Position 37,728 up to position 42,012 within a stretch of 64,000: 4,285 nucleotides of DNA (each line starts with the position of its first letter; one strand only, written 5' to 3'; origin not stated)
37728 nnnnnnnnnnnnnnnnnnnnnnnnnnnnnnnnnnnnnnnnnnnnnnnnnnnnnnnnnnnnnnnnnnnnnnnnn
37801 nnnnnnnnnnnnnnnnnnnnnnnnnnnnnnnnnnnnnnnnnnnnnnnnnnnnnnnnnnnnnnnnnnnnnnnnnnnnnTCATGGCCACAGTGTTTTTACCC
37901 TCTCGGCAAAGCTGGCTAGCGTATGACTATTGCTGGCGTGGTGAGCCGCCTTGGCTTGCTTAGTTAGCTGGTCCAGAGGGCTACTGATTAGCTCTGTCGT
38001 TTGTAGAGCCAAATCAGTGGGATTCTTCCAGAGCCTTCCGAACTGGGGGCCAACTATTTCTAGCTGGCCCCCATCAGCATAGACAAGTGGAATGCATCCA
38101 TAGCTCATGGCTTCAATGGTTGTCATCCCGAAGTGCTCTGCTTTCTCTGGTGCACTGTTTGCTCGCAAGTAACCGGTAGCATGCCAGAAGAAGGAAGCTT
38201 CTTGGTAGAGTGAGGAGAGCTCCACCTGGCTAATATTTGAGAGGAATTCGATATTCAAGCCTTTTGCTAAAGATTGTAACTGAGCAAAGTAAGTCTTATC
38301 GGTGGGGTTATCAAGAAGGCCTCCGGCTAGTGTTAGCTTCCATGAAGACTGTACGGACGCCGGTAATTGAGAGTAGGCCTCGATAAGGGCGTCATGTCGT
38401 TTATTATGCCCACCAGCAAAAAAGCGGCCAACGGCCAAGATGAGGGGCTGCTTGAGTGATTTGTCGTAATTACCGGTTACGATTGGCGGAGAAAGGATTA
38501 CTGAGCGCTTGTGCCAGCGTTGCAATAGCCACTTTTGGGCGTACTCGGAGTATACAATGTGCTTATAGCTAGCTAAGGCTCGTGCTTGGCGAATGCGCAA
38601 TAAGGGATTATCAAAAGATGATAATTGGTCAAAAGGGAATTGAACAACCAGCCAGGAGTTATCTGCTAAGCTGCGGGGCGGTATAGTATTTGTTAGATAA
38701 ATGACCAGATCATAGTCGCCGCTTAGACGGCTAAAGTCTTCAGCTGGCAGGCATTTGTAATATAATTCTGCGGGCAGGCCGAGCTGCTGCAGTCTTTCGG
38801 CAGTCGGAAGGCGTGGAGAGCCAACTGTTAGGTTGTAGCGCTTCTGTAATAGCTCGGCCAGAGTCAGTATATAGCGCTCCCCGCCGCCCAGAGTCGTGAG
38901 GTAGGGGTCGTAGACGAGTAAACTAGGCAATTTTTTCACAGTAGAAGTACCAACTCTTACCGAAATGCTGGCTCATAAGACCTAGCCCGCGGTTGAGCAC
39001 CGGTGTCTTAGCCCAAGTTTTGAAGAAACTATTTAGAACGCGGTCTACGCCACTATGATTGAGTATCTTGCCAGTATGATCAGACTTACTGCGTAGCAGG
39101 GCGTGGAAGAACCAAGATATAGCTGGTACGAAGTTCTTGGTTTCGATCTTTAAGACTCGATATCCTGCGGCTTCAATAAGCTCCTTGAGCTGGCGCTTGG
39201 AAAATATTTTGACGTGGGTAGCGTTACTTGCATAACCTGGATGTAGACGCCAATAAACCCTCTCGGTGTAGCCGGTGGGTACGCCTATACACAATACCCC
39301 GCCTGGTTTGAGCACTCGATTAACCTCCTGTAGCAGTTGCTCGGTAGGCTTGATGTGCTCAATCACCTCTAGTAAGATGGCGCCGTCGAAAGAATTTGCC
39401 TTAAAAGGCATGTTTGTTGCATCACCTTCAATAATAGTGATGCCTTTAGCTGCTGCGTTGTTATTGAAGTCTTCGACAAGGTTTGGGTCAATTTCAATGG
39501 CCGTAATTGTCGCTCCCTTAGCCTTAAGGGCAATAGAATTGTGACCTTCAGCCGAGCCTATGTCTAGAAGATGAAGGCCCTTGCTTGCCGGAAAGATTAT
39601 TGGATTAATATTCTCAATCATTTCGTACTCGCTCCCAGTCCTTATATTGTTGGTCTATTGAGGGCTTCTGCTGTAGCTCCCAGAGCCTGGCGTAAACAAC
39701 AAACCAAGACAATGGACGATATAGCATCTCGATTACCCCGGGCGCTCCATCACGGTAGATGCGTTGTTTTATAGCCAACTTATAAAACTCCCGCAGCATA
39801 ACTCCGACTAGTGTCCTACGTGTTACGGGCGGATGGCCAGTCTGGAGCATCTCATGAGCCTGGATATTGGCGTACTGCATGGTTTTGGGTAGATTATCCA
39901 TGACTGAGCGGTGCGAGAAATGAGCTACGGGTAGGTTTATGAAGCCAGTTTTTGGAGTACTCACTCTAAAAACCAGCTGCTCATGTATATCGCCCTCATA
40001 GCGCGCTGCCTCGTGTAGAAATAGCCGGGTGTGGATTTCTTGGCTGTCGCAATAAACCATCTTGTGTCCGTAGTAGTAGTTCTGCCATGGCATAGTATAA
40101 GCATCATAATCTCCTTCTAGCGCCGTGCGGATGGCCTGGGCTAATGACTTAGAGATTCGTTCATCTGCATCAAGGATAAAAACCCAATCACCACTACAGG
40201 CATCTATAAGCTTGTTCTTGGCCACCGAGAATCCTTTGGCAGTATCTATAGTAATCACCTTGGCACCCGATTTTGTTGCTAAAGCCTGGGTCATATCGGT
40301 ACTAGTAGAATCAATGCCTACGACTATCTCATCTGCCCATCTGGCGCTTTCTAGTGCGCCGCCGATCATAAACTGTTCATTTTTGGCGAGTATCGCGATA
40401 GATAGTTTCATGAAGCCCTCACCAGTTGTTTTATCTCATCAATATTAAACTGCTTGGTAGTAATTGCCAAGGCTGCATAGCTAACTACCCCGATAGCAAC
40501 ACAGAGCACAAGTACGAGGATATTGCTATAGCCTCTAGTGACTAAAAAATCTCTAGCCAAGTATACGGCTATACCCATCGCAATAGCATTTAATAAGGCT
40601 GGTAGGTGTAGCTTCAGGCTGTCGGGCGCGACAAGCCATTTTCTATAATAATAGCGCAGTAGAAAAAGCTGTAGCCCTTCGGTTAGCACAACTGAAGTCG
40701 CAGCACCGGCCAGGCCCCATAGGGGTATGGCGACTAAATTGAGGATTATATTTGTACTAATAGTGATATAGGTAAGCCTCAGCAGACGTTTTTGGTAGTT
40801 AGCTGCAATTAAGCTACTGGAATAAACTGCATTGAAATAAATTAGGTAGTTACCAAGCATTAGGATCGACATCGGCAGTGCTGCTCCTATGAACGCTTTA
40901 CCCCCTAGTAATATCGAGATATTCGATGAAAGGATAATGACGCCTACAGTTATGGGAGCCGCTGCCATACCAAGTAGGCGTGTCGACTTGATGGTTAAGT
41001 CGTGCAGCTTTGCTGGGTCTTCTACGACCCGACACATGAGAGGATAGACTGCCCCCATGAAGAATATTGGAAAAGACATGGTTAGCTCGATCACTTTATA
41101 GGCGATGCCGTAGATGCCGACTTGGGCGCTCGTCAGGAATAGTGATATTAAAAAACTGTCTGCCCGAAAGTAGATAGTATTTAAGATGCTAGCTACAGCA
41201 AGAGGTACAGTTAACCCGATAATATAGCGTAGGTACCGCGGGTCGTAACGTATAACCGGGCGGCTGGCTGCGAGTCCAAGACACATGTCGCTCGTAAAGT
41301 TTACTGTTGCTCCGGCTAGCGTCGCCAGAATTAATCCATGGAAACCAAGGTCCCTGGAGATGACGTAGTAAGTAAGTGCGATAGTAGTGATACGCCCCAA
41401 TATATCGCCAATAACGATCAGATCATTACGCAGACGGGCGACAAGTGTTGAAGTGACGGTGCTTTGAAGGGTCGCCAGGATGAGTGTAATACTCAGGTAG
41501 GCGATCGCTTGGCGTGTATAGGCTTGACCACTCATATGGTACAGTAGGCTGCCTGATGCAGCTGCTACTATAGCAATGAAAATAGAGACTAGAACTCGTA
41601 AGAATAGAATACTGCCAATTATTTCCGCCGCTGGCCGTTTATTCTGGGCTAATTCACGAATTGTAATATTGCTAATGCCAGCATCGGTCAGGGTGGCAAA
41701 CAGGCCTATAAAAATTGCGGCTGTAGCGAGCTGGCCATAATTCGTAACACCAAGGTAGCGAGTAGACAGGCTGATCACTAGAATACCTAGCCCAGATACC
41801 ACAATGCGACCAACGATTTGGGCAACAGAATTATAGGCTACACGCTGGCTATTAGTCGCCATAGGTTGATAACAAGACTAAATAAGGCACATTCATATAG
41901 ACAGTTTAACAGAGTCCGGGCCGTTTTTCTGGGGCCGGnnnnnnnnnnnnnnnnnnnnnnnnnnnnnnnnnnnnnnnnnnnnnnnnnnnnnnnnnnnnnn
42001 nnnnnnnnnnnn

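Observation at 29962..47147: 17-kb surface-glycan locus with GDP-mannose 4,6-dehydratase but no visible reductase/epimerase partner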

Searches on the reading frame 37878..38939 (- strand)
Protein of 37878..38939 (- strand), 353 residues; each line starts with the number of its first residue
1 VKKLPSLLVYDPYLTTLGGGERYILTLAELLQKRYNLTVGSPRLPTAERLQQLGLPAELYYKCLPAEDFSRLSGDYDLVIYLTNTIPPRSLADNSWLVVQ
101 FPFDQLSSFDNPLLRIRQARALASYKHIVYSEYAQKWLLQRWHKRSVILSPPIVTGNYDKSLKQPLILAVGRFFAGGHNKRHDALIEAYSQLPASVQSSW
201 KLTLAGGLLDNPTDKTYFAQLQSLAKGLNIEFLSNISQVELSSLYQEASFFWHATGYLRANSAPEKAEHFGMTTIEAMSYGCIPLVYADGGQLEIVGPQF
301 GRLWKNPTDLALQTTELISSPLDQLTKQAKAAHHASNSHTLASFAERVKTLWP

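Call 3: search_protein_families(library=pfam, proteins=[window:37878-38939:-])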
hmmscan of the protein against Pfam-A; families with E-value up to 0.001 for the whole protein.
window:37878-38939:- (353 aa): 2 families
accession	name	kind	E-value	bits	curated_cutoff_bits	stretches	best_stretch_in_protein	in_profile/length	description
PF00534.26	Glycos_transf_1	-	7.6e-22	78.1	26.4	1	160-329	11-166/172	Glycosyl transferases group 1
PF13692.12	Glyco_trans_1_4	-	5.9e-11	43.2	27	1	165-319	2-141/142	Glycosyl transferases group 1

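Call 8: search_protein_families(library=ncbifam, proteins=[window:37878-38939:-], max_evalue=0.01)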
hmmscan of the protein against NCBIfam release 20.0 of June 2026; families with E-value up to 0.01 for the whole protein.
window:37878-38939:- (353 aa): 7 families
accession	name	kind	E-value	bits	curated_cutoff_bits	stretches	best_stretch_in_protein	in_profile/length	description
NF010698.0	PRK14098.1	equivalog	0.0001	21.1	754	1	251-296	375-420/489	starch synthase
TIGR02095.1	glgA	subfamily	0.00033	19.4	328.45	1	266-298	377-409/477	glycogen/starch synthase, ADP-glucose type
NF041876.1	EPS_EpsE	equivalog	0.00075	18.8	400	1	178-341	225-382/389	exopolysaccharide biosynthesis GT4 family glycosyltransferase EpsE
NF053787.1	GlcN_PG_synth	equivalog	0.0013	17.7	480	1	267-332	271-338/361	N-acetylglucosaminyl phosphatidylglycerol synthase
NF038229.1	Glyco4_Geo_Pelo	equivalog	0.0043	16.1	400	1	180-321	174-302/338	GPMC system family 4 glycosyltransferase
NF001904.0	PRK00654.2-3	equivalog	0.0059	15.4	577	1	196-296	320-410/475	glycogen synthase GlgA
NF050056.1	ProtGlycPglH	equivalog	0.0082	15.3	600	0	138-249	151-254/354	GalNAc-alpha-(1->4)-GalNAc-alpha-(1->3)-diNAcBac-PP-undecaprenol alpha-1,4-N-acetyl-D-galactosaminyltransferase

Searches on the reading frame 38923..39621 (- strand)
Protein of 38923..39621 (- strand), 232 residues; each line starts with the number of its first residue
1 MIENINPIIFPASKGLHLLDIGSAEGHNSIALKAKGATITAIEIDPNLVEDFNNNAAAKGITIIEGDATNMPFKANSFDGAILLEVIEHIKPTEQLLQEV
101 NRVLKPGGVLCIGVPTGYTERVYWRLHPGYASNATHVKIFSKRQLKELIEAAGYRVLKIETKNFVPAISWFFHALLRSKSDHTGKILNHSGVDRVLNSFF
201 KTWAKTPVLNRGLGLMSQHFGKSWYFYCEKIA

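Call 3: search_protein_families(library=pfam, proteins=[window:38923-39621:-])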
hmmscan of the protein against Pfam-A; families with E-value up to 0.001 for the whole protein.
window:38923-39621:- (232 aa): 8 families
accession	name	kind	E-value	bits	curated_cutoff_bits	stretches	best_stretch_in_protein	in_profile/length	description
PF08241.18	Methyltransf_11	-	3.3e-23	82.6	21.2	1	19-112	1-95/95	Methyltransferase domain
PF13489.12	Methyltransf_23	-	6.7e-22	78.4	27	1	10-158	18-163/164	Methyltransferase domain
PF13649.12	Methyltransf_25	-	2.1e-18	67.2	27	1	19-108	2-97/97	Methyltransferase domain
PF13847.12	Methyltransf_31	-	6.4e-17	62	27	1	13-116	2-113/145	Methyltransferase domain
PF08242.18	Methyltransf_12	-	7.1e-13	49.6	30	1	19-110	1-98/98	Methyltransferase domain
PF01209.24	Ubie_methyltran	-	2.1e-06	27.7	20.1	1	14-111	47-150/233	ubiE/COQ5 methyltransferase family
PF07021.18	MetW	-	9.9e-06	25.7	21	1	14-105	13-103/193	Methionine biosynthesis protein MetW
PF00398.26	RrnaAD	-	0.00033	20.3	24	1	14-76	30-93/263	Ribosomal RNA adenine dimethylase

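Call 8: search_protein_families(library=ncbifam, proteins=[window:38923-39621:-], max_evalue=0.01)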
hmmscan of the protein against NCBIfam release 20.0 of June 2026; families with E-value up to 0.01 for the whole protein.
window:38923-39621:- (232 aa): 50 families (the best 25 are shown)
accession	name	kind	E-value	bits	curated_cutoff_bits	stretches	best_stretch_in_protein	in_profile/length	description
NF045667.1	MTase_DVU1556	equivalog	2.3e-13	50.1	155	1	13-160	21-166/213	DVU_1556 family methyltransferase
NF043040.1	corrin_prot_MT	hypoth_equivalog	9.2e-12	44.9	180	1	14-134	41-172/216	corrinoid protein-associated methyltransferase CpaM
NF045823.1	PthPhpthDimycoMt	equivalog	1.4e-11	44.1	300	1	27-111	81-165/256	phthiotriol/phenolphthiotriol dimycocerosates methyltransferase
NF045825.1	FAmtase_mtf2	equivalog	5.7e-11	42.1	400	1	16-110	60-156/248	fatty-acid O-methyltransferase Mtf2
NF001241.0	PRK00216.1-2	equivalog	9.1e-11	41.8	327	1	13-113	50-148/231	demethylmenaquinone methyltransferase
TIGR01983.1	UbiG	equivalog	9.2e-11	41.5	102.95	1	14-112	49-151/228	bifunctional 2-polyprenyl-6-hydroxyphenol methylase/3-demethylubiquinol 3-O-methyltransferase UbiG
TIGR01934.1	MenG_MenH_UbiE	subfamily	4.3e-10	39.3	158.35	1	13-112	38-141/223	ubiquinone/menaquinone biosynthesis methyltransferase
NF041537.1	ArsM_AhpD_UU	exception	1.7e-09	36.9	510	1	13-112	75-180/345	arsenite methyltransferase/AhpD domain selenoprotein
NF041536.1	ArsM_DUF2284_UU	exception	6.5e-09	34.6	575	1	13-112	75-180/459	arsenite methyltransferase/DUF2284 domain selenoprotein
NF041255.1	mycofact_MftM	equivalog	7.2e-09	35.4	200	1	15-115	140-242/289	mycofactocin oligosaccharide methyltransferase MftM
NF007610.0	PRK10258.1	equivalog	1.1e-08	34.7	342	1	13-111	41-137/251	malonyl-ACP O-methyltransferase BioC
NF047649.1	MTase_UXPK_star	exception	3e-08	33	460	1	15-112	78-181/283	methyltransferase/UXPK-star double selenoprotein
NF008823.0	PRK11873.1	subfamily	5.6e-08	32.6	263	1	14-113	77-182/272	arsenite methyltransferase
NF000499.2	Erm23S_rRNA_broad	equivalog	9.3e-08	31.7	212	1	13-77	22-87/244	23S ribosomal RNA methyltransferase Erm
NF045649.1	2X_seleno_MduS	exception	1.5e-07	30.7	380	1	17-161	44-197/338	methyltransferase domain-containing selenoprotein MduS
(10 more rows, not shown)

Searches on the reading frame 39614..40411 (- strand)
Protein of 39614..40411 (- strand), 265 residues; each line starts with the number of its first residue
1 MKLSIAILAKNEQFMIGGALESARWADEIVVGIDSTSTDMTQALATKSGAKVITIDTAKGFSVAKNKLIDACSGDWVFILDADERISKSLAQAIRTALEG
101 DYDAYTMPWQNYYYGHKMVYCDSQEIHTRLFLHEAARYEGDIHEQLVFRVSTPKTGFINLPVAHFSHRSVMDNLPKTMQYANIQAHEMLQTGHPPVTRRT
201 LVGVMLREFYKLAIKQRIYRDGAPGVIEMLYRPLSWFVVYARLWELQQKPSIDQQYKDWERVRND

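Call 3: search_protein_families(library=pfam, proteins=[window:39614-40411:-])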
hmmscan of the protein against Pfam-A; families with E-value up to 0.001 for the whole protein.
window:39614-40411:- (265 aa): 1 family
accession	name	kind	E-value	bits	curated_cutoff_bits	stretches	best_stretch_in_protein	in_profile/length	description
PF00535.33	Glycos_transf_2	-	3.9e-13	50.1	23.3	1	4-114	1-120/168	Glycosyl transferase family 2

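Call 8: search_protein_families(library=ncbifam, proteins=[window:39614-40411:-], max_evalue=0.01)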
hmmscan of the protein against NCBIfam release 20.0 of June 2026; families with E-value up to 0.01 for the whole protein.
window:39614-40411:- (265 aa): 8 families
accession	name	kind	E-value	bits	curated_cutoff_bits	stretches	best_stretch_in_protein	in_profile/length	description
TIGR04195.1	S_glycosyl_SunS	equivalog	2.1e-11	43.3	350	1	5-190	61-247/421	SunS family peptide S-glycosyltransferase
TIGR04283.1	glyco_like_mftF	equivalog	9.3e-07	28.7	182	1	3-101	1-101/221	TIGR04283 family arsenosugar biosynthesis glycosyltransferase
NF010496.0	PRK13915.1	equivalog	1.3e-05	24.4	262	1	3-58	33-94/307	glucosyl-3-phosphoglycerate synthase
TIGR04182.1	glyco_TIGR04182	equivalog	3e-05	23.6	325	1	6-93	5-92/293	S-layer glycoprotein N-glycosyltransferase AglJ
NF007482.0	PRK10073.1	equivalog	0.00023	20.3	423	1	19-104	27-117/334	glycosyltransferase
NF041391.1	DPhHxTase_Halo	equivalog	0.0032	16.5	375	1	30-86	27-81/213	dolichyl-phosphate hexose transferase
NF047683.1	TeichurnBiosyTuaG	equivalog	0.005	16.5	400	1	31-99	39-113/252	teichuronic acid biosynthesis protein TuaG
TIGR03965.1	mycofact_glyco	equivalog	0.0064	15.4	280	1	19-84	92-165/467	mycofactocin biosynthesis glycosyltransferase MftF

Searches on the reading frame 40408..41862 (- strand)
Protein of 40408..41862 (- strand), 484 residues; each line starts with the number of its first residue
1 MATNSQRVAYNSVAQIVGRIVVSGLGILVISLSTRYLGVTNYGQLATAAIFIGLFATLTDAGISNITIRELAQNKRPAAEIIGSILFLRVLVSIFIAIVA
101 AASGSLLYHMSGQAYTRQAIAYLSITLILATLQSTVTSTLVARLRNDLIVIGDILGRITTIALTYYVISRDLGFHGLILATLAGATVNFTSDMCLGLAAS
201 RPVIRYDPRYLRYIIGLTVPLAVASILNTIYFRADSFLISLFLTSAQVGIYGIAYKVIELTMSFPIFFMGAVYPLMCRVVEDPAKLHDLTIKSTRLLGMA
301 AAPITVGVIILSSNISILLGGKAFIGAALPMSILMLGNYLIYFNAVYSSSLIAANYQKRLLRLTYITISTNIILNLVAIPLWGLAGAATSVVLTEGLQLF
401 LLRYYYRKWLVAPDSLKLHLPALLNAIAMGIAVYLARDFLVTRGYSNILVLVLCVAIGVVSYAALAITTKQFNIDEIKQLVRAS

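Call 3: search_protein_families(library=pfam, proteins=[window:40408-41862:-])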
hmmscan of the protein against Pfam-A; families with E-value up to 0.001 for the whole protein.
window:40408-41862:- (484 aa): 2 families
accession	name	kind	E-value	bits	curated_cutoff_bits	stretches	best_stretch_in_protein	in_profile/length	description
PF13440.11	Polysacc_synt_3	-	1.6e-26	93.7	23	1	34-320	3-285/293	Polysaccharide biosynthesis protein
PF01943.22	Polysacc_synt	-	4e-16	59.7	28.2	1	11-278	4-272/274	Polysaccharide biosynthesis protein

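Call 8: search_protein_families(library=ncbifam, proteins=[window:40408-41862:-], max_evalue=0.01)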
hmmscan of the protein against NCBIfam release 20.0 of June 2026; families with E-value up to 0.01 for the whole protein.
window:40408-41862:- (484 aa): 5 families
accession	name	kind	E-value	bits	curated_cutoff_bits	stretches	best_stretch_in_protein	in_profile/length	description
NF007773.0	PRK10459.1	equivalog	8.4e-16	58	273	1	18-481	17-479/492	MOP flippase family protein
NF058658.1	Oglyco_Wzx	exception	2.1e-10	40.2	720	1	32-474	34-468/478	O-glycosylation flippase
NF047674.1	TeichurnBiosyTuaB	equivalog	6.2e-10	38.7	580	1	21-467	21-467/469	teichuronic acid biosynthesis protein TuaB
NF050818.1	PolSacchBiosHfsF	equivalog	2.3e-07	30.2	700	1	21-468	15-459/468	polysaccharide biosynthesis protein HfsF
NF041871.1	Wzx_EPS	equivalog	2.7e-07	29.7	800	1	21-388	14-384/492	exopolysaccharide biosynthesis flippase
